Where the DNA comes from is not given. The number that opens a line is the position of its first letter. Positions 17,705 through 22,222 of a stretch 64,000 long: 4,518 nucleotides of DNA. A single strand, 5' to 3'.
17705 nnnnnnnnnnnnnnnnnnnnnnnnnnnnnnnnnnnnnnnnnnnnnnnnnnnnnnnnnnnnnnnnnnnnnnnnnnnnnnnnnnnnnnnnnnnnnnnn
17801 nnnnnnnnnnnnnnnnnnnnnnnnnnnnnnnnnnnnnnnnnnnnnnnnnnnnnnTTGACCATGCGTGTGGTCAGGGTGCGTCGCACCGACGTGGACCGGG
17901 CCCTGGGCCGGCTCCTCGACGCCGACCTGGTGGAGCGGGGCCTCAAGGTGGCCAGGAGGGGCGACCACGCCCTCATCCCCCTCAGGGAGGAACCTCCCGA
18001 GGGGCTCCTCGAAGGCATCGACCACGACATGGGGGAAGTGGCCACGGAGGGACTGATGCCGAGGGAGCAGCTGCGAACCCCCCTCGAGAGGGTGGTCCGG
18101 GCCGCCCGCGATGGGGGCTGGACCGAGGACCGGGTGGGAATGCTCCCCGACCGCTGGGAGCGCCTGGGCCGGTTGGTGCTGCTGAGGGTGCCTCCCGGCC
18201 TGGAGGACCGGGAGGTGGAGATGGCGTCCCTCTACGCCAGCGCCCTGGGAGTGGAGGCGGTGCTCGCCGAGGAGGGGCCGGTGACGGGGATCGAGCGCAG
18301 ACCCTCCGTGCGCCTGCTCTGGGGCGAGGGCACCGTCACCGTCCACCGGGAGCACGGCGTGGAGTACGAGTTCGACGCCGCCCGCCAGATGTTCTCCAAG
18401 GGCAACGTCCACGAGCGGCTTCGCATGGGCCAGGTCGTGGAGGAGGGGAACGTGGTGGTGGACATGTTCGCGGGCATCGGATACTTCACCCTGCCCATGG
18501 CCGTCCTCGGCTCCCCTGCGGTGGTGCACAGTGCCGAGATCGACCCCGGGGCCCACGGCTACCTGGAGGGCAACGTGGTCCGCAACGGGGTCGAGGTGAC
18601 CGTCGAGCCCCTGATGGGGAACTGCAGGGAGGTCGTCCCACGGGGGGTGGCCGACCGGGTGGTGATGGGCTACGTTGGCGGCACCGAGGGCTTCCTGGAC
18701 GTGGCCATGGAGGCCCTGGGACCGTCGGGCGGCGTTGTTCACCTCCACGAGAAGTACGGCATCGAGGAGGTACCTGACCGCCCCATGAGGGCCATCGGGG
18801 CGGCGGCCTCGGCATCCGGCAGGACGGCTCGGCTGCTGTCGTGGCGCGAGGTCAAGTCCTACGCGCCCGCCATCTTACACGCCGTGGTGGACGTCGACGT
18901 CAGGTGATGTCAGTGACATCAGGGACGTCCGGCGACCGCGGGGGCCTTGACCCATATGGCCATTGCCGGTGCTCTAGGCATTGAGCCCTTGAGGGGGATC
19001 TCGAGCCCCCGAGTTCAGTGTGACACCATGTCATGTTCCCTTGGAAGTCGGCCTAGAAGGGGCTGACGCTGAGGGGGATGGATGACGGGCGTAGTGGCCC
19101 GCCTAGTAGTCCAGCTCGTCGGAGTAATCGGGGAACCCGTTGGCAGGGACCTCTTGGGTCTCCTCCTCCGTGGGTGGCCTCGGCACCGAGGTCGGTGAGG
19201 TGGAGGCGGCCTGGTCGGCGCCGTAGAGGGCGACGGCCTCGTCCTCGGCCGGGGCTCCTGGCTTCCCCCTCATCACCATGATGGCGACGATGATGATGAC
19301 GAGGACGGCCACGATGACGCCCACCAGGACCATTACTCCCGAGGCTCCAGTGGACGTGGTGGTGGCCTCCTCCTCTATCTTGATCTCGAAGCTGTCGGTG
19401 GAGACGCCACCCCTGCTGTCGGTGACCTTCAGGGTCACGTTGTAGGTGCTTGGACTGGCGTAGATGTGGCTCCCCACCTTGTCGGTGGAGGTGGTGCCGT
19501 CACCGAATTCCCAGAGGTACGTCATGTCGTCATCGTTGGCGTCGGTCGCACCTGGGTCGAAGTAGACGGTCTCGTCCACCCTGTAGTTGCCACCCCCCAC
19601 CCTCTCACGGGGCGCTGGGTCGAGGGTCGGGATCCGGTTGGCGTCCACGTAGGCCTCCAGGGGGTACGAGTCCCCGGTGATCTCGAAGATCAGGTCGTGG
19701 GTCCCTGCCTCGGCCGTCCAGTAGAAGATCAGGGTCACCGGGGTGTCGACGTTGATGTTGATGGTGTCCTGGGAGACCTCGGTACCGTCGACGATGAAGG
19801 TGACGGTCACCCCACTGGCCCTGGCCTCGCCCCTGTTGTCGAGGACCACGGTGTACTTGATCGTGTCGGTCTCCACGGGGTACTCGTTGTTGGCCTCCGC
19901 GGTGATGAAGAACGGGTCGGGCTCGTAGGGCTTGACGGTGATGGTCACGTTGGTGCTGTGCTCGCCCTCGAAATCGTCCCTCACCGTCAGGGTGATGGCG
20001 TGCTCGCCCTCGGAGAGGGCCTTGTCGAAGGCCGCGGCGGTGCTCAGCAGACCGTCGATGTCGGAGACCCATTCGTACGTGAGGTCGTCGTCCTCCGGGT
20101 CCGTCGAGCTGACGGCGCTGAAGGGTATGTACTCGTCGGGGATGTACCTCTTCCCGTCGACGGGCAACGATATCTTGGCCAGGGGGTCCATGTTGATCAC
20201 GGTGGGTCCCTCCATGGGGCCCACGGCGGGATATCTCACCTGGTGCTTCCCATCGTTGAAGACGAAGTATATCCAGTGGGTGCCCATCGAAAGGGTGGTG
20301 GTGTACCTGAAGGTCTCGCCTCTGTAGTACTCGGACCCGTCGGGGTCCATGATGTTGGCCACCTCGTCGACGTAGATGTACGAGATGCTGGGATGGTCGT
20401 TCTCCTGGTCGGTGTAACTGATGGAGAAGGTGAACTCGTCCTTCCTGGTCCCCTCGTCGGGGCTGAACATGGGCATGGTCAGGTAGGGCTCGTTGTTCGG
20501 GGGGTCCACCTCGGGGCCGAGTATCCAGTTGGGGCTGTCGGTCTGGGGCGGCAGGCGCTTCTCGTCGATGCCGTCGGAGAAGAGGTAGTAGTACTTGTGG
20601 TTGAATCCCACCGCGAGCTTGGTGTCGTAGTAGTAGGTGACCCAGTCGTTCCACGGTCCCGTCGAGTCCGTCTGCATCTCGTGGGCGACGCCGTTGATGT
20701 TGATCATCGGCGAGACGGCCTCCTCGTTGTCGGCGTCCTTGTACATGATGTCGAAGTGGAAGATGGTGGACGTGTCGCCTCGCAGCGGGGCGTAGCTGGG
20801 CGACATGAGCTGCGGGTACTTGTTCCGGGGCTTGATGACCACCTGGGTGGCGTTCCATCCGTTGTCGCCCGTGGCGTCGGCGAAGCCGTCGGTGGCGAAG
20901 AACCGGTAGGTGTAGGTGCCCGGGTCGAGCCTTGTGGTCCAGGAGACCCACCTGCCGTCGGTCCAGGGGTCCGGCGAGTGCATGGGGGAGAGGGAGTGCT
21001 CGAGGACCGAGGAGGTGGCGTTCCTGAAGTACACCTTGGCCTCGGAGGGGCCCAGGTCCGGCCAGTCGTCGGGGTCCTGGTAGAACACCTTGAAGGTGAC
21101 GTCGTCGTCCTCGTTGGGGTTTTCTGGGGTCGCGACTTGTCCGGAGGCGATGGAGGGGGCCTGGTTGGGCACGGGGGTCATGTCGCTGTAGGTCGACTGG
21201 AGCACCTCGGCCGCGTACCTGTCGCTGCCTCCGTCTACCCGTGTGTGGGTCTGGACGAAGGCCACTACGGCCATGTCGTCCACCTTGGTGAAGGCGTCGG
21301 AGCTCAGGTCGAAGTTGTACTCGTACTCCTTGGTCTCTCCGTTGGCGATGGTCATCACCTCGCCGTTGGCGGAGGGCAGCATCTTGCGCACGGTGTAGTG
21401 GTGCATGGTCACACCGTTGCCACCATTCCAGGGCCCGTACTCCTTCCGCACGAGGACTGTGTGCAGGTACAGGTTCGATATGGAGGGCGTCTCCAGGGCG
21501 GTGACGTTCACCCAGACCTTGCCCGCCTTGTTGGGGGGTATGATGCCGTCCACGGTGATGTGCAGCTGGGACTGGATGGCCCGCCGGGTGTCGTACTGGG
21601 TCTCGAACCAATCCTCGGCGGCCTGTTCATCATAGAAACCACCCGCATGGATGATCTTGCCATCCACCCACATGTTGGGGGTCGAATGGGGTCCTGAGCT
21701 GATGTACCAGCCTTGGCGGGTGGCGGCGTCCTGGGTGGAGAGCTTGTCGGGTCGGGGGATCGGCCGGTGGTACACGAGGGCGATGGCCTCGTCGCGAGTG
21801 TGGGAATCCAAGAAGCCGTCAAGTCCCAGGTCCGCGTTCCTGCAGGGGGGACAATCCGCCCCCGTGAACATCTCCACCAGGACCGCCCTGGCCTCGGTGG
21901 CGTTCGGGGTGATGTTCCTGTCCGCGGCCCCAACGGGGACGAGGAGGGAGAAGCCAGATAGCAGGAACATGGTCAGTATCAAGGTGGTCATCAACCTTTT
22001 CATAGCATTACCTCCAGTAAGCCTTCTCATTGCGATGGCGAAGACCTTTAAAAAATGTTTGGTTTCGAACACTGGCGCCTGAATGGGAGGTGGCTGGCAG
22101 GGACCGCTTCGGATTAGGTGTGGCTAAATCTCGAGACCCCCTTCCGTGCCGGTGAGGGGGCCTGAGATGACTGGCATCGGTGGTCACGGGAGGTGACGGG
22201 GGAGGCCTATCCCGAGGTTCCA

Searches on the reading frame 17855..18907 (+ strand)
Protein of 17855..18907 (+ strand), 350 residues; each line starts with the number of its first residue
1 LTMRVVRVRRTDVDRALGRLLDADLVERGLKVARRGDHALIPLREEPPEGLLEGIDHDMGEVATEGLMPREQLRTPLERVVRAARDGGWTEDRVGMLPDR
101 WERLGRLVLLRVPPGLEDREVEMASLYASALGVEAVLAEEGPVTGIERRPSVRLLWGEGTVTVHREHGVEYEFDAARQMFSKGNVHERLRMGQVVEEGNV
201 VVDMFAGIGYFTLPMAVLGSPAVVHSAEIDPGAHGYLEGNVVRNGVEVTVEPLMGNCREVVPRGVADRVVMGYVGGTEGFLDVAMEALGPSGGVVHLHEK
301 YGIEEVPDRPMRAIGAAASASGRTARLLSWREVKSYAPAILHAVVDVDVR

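Call 24: search_protein_families(library=pfam, proteins=[window:17855-18907:+], max_evalue=0.001)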
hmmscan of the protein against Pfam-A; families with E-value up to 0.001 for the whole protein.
window:17855-18907:+ (350 aa): 3 families
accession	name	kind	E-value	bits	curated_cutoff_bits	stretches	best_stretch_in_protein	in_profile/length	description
PF02475.24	TRM5-TYW2_MTfase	-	5.8e-45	153.6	28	1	162-319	1-157/164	TRM5/TYW2 methyltransferase domain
PF25133.1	TYW2_N_2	-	2.8e-12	47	27.7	1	87-160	7-79/79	TYW2 N-terminal domain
PF18093.7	Trm5_N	-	0.00011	22.4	22.7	1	6-49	2-45/47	tRNA methyltransferase 5 N-terminal domain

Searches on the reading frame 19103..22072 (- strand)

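Call 24: search_protein_families(library=pfam, proteins=[window:19103-22072:-], max_evalue=0.001)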
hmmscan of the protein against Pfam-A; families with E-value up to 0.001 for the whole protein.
window:19103-22072:- (989 aa): 5 families
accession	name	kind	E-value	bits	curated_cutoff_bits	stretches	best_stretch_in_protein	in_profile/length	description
PF18911.6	PKD_4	-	7.7e-21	74.4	27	1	830-898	14-84/85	PKD domain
PF00801.26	PKD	-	1.5e-10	41.4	23.5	1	844-893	25-75/80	PKD domain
PF07705.17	CARDB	-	6.8e-07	29.9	22.7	1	724-810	7-84/101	CARDB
PF11551.14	Omp28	-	6.6e-06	26.5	34.9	1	223-277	102-155/171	Outer membrane protein Omp28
PF22352.2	K319L-like_PKD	-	6.2e-05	23.4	27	0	645-713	10-84/84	K319L-like, PKD domain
